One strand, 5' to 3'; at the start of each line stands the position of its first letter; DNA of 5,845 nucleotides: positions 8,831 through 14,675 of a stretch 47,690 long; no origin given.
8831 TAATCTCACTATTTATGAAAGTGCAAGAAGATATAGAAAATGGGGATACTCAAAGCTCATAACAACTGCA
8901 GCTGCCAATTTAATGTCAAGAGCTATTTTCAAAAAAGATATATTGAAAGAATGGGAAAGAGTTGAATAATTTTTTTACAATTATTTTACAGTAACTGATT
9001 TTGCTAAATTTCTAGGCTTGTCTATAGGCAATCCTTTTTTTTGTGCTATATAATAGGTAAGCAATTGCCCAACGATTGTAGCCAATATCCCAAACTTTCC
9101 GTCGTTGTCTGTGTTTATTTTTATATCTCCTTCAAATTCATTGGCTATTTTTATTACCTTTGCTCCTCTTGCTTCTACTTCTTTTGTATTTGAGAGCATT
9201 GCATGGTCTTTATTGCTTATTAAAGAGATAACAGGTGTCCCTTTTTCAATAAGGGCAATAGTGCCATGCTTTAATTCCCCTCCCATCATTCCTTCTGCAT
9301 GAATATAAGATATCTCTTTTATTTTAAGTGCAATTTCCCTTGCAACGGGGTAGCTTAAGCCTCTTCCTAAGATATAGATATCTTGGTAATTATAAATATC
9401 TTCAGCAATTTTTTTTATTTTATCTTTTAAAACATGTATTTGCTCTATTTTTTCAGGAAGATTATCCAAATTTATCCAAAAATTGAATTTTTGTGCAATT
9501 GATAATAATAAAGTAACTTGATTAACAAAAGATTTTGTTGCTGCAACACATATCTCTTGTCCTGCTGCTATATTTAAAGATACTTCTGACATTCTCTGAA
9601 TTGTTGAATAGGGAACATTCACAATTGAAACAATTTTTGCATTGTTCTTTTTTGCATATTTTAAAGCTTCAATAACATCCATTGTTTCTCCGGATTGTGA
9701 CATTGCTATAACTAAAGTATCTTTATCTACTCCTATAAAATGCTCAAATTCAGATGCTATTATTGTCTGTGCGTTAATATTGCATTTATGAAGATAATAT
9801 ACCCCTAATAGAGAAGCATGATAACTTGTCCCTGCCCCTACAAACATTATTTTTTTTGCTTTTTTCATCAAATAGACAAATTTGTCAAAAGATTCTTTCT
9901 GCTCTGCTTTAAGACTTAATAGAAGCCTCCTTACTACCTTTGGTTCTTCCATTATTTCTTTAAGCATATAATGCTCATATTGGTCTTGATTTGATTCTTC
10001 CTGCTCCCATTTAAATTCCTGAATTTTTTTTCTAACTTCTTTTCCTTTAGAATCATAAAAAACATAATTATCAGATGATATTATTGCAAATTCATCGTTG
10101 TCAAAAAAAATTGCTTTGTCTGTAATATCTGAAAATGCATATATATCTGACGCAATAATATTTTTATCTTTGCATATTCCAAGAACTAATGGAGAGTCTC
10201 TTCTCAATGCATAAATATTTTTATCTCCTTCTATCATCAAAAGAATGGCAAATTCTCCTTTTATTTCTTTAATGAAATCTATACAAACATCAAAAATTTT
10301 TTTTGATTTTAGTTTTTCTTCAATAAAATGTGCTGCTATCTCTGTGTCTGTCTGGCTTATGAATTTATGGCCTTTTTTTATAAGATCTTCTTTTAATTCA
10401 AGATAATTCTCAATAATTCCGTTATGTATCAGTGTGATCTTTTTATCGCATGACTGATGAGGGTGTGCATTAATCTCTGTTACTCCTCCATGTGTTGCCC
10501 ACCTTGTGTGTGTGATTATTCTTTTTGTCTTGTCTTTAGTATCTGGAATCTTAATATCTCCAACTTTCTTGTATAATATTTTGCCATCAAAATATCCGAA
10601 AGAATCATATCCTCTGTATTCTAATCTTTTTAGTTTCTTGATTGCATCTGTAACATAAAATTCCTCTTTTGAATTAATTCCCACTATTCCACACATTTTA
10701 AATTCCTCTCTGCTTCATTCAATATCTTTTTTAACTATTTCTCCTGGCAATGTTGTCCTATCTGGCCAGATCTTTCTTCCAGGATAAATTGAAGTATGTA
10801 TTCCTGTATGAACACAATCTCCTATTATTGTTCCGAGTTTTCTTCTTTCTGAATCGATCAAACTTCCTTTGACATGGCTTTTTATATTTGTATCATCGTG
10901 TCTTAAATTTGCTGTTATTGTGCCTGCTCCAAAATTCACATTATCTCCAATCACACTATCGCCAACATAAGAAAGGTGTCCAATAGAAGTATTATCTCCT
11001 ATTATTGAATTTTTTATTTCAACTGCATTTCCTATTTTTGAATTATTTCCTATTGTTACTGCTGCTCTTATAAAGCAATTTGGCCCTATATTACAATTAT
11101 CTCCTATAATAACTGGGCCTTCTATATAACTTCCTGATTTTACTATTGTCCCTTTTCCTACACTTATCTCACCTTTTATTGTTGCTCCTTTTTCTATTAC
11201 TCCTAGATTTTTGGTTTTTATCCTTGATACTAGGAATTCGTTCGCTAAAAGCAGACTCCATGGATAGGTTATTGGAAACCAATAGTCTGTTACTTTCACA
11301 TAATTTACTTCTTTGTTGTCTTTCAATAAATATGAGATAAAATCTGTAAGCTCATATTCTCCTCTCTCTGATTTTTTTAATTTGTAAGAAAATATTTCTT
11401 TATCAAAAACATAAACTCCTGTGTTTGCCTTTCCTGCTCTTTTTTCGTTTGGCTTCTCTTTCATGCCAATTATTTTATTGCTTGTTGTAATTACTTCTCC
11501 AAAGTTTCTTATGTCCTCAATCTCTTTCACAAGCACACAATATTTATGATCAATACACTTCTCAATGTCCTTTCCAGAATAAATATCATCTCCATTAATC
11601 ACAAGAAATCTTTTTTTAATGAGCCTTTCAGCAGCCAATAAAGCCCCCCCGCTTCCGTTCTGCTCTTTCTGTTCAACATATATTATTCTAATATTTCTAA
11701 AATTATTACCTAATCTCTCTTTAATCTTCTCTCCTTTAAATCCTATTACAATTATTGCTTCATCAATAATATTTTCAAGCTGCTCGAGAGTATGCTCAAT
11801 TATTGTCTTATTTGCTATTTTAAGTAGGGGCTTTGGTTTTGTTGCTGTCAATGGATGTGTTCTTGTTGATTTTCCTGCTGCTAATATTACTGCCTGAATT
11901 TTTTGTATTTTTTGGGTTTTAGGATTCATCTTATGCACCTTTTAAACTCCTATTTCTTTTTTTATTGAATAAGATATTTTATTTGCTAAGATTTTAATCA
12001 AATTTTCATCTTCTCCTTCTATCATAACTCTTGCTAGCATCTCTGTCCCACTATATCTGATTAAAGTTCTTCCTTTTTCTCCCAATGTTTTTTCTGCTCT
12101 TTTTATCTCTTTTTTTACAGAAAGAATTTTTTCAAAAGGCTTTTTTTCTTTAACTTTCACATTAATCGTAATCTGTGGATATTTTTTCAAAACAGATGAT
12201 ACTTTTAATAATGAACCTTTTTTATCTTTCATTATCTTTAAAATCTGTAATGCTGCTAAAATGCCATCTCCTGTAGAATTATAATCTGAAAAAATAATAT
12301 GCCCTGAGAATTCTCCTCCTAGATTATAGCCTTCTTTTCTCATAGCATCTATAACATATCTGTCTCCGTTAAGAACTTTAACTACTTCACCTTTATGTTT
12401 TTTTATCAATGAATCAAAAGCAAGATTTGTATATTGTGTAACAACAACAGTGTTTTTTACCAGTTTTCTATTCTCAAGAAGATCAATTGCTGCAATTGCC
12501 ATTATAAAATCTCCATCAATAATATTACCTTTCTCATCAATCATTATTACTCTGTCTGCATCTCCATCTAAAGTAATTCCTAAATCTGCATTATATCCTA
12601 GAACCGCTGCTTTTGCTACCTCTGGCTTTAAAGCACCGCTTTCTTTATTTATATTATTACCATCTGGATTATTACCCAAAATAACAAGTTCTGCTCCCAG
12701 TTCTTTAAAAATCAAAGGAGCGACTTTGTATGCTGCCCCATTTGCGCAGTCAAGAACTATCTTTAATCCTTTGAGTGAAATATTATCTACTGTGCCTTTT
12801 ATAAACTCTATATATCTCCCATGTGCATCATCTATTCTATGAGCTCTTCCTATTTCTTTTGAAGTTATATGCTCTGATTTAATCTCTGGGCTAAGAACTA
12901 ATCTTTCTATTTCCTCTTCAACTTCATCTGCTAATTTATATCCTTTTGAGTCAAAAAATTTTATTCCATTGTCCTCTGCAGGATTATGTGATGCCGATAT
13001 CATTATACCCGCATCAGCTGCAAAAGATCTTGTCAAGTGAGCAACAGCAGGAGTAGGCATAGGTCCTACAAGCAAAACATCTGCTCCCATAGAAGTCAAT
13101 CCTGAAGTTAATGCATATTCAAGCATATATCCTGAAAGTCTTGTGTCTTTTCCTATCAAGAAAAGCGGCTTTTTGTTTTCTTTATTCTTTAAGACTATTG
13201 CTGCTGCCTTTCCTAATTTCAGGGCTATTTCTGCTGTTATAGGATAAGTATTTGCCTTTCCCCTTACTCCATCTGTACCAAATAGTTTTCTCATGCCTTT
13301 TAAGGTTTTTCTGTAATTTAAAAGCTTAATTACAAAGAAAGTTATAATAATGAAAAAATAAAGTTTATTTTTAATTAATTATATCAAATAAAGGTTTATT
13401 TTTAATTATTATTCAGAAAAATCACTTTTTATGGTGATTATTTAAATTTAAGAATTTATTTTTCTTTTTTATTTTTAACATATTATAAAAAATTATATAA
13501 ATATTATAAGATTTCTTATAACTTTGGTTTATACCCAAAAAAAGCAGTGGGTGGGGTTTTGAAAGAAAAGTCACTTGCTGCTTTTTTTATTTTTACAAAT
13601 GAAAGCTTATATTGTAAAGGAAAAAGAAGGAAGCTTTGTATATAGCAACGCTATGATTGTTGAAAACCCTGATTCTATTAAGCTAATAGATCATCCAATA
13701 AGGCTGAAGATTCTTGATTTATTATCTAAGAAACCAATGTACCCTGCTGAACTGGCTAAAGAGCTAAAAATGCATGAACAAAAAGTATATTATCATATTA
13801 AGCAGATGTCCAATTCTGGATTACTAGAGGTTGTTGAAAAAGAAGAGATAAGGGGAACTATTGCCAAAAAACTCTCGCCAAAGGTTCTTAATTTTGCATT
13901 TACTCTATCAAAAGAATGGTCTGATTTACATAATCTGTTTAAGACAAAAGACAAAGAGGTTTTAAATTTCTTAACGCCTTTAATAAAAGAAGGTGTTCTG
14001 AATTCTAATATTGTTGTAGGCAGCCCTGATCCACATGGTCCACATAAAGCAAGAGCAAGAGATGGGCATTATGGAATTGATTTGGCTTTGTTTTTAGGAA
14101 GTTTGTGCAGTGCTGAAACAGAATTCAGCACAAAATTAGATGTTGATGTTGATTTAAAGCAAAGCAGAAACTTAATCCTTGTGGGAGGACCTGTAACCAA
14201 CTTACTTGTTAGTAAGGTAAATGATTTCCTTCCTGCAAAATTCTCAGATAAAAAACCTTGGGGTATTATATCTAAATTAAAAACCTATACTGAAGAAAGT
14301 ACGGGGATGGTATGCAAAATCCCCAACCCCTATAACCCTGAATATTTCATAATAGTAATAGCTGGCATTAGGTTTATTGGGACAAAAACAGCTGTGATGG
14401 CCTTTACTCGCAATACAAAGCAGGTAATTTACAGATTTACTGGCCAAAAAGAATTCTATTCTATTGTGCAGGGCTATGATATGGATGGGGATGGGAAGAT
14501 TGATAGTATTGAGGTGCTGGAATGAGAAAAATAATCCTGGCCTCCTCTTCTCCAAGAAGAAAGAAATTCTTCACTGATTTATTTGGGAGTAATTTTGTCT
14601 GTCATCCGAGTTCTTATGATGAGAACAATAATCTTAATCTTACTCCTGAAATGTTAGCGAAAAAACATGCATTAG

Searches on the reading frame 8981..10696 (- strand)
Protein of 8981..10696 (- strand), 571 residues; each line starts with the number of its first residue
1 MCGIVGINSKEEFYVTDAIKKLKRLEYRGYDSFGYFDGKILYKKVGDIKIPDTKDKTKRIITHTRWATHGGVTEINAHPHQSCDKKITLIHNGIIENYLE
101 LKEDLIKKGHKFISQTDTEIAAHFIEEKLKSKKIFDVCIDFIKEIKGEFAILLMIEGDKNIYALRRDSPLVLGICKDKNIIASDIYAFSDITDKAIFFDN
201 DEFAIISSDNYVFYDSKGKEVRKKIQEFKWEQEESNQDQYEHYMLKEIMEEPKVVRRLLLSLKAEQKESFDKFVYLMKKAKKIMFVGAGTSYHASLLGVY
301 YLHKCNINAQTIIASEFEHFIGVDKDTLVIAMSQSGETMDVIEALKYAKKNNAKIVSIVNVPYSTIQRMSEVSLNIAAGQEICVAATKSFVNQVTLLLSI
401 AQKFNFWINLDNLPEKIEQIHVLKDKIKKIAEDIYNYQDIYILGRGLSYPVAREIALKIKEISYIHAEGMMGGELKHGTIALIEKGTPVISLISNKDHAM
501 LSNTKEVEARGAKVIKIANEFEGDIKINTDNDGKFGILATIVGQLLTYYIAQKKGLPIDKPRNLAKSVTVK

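Call 30: search_protein_families(library=pfam, proteins=[window:8981-10696:-], max_evalue=0.001)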
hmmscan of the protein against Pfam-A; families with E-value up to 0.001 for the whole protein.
window:8981-10696:- (571 aa): 5 families
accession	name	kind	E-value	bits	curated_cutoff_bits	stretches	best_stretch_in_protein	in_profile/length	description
PF01380.27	SIS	-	1.4e-42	145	25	2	277-399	2-127/131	SIS domain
PF13522.11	GATase_6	-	6.3e-15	55.8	27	1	59-177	12-123/130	Glutamine amidotransferase domain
PF13537.11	GATase_7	-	1.4e-14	54.6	25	1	76-188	12-121/123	Glutamine amidotransferase domain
PF13580.11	SIS_2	-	3.4e-05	24.3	27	0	308-359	86-137/138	SIS domain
PF13230.11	GATase_4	-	0.00011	21.7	23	1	56-133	70-145/272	Glutamine amidotransferases class-II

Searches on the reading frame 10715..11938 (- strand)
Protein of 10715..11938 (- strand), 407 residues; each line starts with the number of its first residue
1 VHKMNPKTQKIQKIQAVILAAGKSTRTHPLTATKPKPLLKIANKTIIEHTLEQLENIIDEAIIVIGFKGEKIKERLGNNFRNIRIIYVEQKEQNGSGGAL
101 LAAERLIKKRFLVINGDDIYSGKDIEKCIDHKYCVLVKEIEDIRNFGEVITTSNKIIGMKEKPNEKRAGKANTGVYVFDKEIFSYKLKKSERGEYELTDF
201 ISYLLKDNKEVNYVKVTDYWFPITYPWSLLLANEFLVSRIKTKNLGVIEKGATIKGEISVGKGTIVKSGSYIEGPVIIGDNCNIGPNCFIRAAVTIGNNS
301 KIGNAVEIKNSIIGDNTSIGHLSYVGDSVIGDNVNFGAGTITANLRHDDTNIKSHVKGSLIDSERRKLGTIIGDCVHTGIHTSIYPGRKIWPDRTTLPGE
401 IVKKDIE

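Call 30: search_protein_families(library=pfam, proteins=[window:10715-11938:-], max_evalue=0.001)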
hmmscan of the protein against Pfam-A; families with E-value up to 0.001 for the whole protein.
window:10715-11938:- (407 aa): 8 families
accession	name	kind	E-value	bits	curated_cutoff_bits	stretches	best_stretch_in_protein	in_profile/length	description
PF00483.29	NTP_transferase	-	1.3e-32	113.8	21.2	1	16-235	2-241/245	Nucleotidyl transferase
PF00132.30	Hexapep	-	6.2e-18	64.1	27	2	276-309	2-35/36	Bacterial transferase hexapeptide (six repeats)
PF25084.1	LbH_EIF2B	-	6.5e-13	49.1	54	2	288-341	16-70/105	EIF2B subunit epsilon LbH domain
PF12804.13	NTP_transf_3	-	6.3e-12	46.4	27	1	16-120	1-98/160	MobA-like NTP transferase domain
PF14602.12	Hexapep_2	-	1.3e-07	31.7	27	1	275-304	1-28/34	Hexapeptide repeat of succinyl-transferase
PF24894.1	Hexapep_GlmU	-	2e-05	25.1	23.3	0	246-305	24-80/104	GlmU-like, C-terminal hexapeptide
PF01128.25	IspD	-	2.4e-05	24.6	27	1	15-86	2-71/221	2-C-methyl-D-erythritol 4-phosphate cytidylyltransferase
PF07959.18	Fucose_pyrophosphorylase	-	0.00042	19.8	34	0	301-357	281-336/418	Fucose pyrophosphorylase domain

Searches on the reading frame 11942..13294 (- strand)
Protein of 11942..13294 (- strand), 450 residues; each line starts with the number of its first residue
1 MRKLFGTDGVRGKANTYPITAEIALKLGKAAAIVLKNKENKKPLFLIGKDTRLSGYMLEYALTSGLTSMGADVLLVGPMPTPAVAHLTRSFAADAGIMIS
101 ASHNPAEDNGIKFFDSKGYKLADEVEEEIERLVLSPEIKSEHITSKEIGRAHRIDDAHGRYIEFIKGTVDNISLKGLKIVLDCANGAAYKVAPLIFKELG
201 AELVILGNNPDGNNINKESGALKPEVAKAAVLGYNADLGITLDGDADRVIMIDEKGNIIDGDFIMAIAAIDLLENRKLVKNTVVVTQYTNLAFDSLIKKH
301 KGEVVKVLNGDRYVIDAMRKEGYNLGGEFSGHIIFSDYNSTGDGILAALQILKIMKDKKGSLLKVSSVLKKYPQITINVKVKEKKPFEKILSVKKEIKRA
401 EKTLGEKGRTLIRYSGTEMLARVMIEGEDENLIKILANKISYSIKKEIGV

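Call 31: search_protein_families(library=pfam, proteins=[window:11942-13294:-], max_evalue=0.001)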
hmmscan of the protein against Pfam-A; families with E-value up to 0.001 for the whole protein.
window:11942-13294:- (450 aa): 4 families
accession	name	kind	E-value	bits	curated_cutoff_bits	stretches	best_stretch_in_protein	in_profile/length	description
PF02878.22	PGM_PMM_I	-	4.9e-47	159.5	22.5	1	2-134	1-132/138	Phosphoglucomutase/phosphomannomutase, alpha/beta/alpha domain I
PF02880.22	PGM_PMM_III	-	5.2e-31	107.6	20.7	1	260-371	1-114/115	Phosphoglucomutase/phosphomannomutase, alpha/beta/alpha domain III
PF02879.22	PGM_PMM_II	-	4e-17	63.1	29.3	1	160-256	2-103/103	Phosphoglucomutase/phosphomannomutase, alpha/beta/alpha domain II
PF00408.26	PGM_PMM_IV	-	1.4e-14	54.3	23.1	1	377-439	2-64/68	Phosphoglucomutase/phosphomannomutase, C-terminal domain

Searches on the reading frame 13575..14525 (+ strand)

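Call 31: search_protein_families(library=pfam, proteins=[window:13575-14525:+], max_evalue=0.001)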
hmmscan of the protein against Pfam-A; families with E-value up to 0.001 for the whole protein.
window:13575-14525:+ (316 aa): 6 families
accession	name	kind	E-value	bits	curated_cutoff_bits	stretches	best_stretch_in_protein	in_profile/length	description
PF12840.13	HTH_20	-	9.6e-14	51.5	27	1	39-87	2-51/51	Helix-turn-helix domain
PF01022.26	HTH_5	-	5.9e-10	39.3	22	1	41-85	2-46/47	Bacterial regulatory protein, arsR family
PF05124.17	S_layer_C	-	3.7e-08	33.7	23.9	1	186-278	97-174/177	S-layer like family, outer domain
PF21476.4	PF0610-like_N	-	6.2e-06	26.8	33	1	42-78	2-38/50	PF0610-like, N-terminal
PF01978.25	TrmB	-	0.00037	20.7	25.6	1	48-90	16-58/68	Sugar-specific transcriptional regulator TrmB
PF10007.15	DUF2250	-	0.00056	20.4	24.4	0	37-98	4-66/93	Uncharacterized protein conserved in archaea (DUF2250)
